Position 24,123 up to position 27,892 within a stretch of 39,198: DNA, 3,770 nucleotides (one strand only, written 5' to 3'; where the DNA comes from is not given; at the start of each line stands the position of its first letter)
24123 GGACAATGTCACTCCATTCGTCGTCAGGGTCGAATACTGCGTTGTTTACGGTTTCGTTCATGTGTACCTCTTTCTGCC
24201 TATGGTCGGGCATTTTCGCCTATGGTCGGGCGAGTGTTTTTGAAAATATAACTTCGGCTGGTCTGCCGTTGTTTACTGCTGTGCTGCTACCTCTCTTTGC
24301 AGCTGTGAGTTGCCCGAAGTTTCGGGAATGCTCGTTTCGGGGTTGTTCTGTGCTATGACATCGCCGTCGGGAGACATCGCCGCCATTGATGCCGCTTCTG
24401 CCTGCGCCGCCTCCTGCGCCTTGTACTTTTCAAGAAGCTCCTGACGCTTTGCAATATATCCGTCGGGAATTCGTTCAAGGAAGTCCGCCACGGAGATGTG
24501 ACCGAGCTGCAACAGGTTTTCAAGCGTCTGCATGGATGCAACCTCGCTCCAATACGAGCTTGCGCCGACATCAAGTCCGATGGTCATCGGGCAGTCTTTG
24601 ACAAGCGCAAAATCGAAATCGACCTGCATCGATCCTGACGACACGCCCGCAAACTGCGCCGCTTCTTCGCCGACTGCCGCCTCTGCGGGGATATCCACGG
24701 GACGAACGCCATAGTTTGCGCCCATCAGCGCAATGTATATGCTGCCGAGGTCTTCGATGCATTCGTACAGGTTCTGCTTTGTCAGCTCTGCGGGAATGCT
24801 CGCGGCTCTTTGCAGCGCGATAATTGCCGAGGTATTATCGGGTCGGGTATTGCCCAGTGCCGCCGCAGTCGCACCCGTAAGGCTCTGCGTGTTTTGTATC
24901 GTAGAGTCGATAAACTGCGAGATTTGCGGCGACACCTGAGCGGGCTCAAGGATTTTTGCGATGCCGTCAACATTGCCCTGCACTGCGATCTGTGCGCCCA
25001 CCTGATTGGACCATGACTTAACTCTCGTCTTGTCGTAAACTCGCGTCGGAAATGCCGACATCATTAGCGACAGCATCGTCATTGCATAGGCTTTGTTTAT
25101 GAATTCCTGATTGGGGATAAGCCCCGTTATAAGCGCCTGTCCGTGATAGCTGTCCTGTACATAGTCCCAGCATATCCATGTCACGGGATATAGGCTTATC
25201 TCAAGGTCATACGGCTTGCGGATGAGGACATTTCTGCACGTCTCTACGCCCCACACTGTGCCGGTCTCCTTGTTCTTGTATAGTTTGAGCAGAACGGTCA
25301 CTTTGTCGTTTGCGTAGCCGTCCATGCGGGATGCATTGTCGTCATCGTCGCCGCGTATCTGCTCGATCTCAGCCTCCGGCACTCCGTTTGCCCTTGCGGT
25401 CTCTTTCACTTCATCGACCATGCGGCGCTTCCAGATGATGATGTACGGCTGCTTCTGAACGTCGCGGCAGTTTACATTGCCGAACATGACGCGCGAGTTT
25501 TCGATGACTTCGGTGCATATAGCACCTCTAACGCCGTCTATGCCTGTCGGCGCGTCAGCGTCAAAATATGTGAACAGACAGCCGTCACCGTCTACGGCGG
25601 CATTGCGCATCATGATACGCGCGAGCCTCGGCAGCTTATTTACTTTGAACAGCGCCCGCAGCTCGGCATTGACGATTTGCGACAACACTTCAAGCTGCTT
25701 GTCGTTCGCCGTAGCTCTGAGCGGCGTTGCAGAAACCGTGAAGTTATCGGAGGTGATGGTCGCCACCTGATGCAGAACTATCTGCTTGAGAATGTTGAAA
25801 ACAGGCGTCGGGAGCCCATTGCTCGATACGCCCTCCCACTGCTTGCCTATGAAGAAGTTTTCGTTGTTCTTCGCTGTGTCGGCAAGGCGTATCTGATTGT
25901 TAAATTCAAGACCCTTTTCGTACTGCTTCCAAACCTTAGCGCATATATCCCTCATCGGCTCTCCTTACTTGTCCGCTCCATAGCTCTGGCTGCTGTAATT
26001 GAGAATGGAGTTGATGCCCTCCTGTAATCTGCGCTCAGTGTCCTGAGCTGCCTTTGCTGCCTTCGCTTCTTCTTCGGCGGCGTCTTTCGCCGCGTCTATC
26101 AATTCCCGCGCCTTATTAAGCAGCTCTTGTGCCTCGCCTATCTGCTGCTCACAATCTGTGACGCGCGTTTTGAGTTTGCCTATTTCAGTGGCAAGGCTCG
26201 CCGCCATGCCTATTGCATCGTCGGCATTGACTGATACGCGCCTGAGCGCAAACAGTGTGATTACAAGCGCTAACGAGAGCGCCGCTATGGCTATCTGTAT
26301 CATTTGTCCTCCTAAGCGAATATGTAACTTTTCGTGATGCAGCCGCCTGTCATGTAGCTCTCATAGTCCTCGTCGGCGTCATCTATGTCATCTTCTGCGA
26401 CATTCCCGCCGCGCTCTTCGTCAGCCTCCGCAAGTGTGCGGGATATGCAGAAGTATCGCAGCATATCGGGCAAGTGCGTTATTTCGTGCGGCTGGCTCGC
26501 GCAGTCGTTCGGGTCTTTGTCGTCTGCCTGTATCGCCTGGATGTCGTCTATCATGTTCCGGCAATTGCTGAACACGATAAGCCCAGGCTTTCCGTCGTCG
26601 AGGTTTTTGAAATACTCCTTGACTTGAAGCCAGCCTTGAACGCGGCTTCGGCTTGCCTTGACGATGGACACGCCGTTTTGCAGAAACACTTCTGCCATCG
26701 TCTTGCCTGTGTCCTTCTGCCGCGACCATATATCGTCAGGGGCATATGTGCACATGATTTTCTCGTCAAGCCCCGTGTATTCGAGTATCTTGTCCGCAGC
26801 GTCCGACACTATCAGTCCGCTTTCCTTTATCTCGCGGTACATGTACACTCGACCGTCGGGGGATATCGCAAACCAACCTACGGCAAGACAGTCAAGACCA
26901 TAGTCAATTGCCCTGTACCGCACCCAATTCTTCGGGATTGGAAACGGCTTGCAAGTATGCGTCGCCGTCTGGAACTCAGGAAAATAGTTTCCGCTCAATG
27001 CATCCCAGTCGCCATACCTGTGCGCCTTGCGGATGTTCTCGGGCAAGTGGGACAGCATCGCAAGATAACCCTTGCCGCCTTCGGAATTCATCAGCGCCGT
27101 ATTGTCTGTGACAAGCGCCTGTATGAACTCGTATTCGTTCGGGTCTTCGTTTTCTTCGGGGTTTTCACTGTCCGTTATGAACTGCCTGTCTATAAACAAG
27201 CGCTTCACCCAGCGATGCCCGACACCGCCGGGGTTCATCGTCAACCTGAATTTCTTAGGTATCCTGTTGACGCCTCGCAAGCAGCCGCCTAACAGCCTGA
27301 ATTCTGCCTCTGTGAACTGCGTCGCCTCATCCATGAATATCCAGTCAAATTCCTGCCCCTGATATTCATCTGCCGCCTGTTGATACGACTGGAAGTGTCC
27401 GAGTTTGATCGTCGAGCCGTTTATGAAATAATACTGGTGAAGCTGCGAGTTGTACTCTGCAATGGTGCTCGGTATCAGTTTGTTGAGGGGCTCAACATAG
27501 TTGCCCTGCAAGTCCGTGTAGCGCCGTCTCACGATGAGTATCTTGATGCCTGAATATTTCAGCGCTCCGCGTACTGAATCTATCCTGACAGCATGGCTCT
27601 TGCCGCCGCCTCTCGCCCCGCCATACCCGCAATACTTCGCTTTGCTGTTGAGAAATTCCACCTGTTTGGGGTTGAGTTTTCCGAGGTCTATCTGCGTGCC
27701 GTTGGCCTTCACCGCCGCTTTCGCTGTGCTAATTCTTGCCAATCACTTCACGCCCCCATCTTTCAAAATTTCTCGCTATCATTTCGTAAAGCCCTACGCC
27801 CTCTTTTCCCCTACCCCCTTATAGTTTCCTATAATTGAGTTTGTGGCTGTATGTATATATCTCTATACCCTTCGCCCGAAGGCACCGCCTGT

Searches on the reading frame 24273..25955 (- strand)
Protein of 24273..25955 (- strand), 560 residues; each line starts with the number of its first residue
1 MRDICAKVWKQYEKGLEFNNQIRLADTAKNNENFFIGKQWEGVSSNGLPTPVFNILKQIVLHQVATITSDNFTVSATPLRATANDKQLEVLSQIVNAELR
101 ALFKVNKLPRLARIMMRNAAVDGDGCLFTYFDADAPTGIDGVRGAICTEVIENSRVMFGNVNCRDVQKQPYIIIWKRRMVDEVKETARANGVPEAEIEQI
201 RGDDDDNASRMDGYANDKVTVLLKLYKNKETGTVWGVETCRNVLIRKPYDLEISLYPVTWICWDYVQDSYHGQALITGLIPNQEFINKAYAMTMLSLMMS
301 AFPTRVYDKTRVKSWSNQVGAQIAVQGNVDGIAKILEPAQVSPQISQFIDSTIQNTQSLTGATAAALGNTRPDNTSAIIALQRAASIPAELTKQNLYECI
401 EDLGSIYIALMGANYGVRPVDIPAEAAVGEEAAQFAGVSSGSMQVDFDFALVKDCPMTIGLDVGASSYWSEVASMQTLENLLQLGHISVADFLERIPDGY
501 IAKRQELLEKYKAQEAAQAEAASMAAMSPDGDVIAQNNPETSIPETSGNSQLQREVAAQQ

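Call 7: search_protein_families(library=phrogs, proteins=[window:24273-25955:-], max_evalue=0.001)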
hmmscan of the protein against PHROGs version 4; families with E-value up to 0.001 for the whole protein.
window:24273-25955:- (560 aa): 1 family
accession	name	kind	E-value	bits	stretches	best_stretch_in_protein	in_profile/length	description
phrog_156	-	head and packaging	1e-29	104.5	1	26-525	31-574/681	portal protein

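Call 15: search_protein_families(library=pfam, proteins=[window:24273-25955:-], max_evalue=0.01)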
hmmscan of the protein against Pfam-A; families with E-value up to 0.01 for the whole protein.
window:24273-25955:- (560 aa): 1 family
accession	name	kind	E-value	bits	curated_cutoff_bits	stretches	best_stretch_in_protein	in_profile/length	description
PF16510.12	P22_portal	-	1.7e-15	57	26.1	2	175-411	208-441/594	Phage P22-like portal protein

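Call 19: search_dna_similar(query=window:24273-25955:-, collection=phages, mode=protein, max_rows=25, max_evalue=0.00001)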
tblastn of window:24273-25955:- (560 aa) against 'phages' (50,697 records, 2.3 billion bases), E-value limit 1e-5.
Records with a match: 14; places in all: 14; records where one place covers at least 80% of the query: 13.
Best place of each record, by identity: <60% 14.
By first word of the organism name: Bacillus 13; Bacteriophage 1.
By host as written in the record: Bacillus megaterium 6; Bacillus megaterium Km 5; Bacillus megaterium strain Km Sp- 2; - 1.
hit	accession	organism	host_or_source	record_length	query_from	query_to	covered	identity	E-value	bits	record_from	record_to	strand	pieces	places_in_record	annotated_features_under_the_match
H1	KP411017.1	Bacillus phage Palmer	Bacillus megaterium strain Km Sp-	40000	5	512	91%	30.4%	2e-52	199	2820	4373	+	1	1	head-to-tail joining protein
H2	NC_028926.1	Bacillus phage Palmer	Bacillus megaterium strain Km Sp-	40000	5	512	91%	30.4%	2e-52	199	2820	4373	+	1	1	portal protein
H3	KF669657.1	Bacillus phage poppyseed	Bacillus megaterium Km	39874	5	512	91%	29.9%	5e-52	197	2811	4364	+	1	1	head-to-tail joining protein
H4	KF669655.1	Bacillus phage Page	Bacillus megaterium Km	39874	5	512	91%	29.9%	5e-52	197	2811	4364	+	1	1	head-to-tail joining protein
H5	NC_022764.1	Bacillus phage Page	Bacillus megaterium Km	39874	5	512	91%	29.9%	5e-52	197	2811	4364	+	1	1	portal protein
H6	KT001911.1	Bacillus phage Pavlov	Bacillus megaterium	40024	5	512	91%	29.9%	5e-52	197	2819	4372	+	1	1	head-to-tail joining protein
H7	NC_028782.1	Bacillus phage Pavlov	Bacillus megaterium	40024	5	512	91%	29.9%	5e-52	197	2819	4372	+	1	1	portal protein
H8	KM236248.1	Bacillus phage Pookie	Bacillus megaterium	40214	5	512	91%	29.9%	5e-52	197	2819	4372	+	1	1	head-to-tail joining protein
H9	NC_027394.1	Bacillus phage Pookie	Bacillus megaterium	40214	5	512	91%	29.9%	5e-52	197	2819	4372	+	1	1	portal protein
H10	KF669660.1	Bacillus phage Pony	Bacillus megaterium Km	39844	5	512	91%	29.8%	1e-52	199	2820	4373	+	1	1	head-to-tail joining protein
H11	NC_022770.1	Bacillus phage Pony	Bacillus megaterium Km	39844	5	512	91%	29.8%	1e-52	199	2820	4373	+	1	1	portal protein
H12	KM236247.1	Bacillus phage Pascal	Bacillus megaterium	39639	8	507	89%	30.2%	1e-51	196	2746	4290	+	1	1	head-to-tail joining protein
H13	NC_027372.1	Bacillus phage Pascal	Bacillus megaterium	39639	8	507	89%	30.2%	1e-51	196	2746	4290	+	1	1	portal protein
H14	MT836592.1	Bacteriophage sp.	human fecal samples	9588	2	410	73%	26.6%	8e-37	152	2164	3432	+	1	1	record has no annotation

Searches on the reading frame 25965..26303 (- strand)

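Call 7: search_protein_families(library=phrogs, proteins=[window:25965-26303:-], max_evalue=0.001)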
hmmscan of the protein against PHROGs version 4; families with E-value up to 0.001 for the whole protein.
window:25965-26303:- (112 aa): 0 families

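Call 15: search_protein_families(library=pfam, proteins=[window:25965-26303:-], max_evalue=0.01)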
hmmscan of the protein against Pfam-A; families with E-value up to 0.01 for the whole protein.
window:25965-26303:- (112 aa): 2 families
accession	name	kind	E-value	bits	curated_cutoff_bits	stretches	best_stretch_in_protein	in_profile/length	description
PF11727.13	ISG65-75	-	0.0031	17.2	25.1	1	31-103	88-160/281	Invariant surface glycoprotein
PF05957.18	DUF883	-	0.0062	16.9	25.4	0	55-85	4-34/53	DUF883 N-terminal domain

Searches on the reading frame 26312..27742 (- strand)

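Call 7: search_protein_families(library=phrogs, proteins=[window:26312-27742:-], max_evalue=0.001)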
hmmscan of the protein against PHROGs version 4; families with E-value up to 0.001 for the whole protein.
window:26312-27742:- (476 aa): 5 families
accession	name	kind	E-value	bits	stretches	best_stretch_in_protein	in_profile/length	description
phrog_979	-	head and packaging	2.8e-40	139.6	1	15-280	146-441/642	terminase large subunit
phrog_2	-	head and packaging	1.9e-29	104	1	22-439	265-596/807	terminase large subunit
phrog_3717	-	head and packaging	1e-10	42.5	1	22-186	10-178/277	terminase large subunit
phrog_5653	-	head and packaging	3.6e-10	40.9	1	244-439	1-184/199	terminase large subunit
phrog_9526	-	head and packaging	2.4e-07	31.5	1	94-207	89-197/280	terminase large subunit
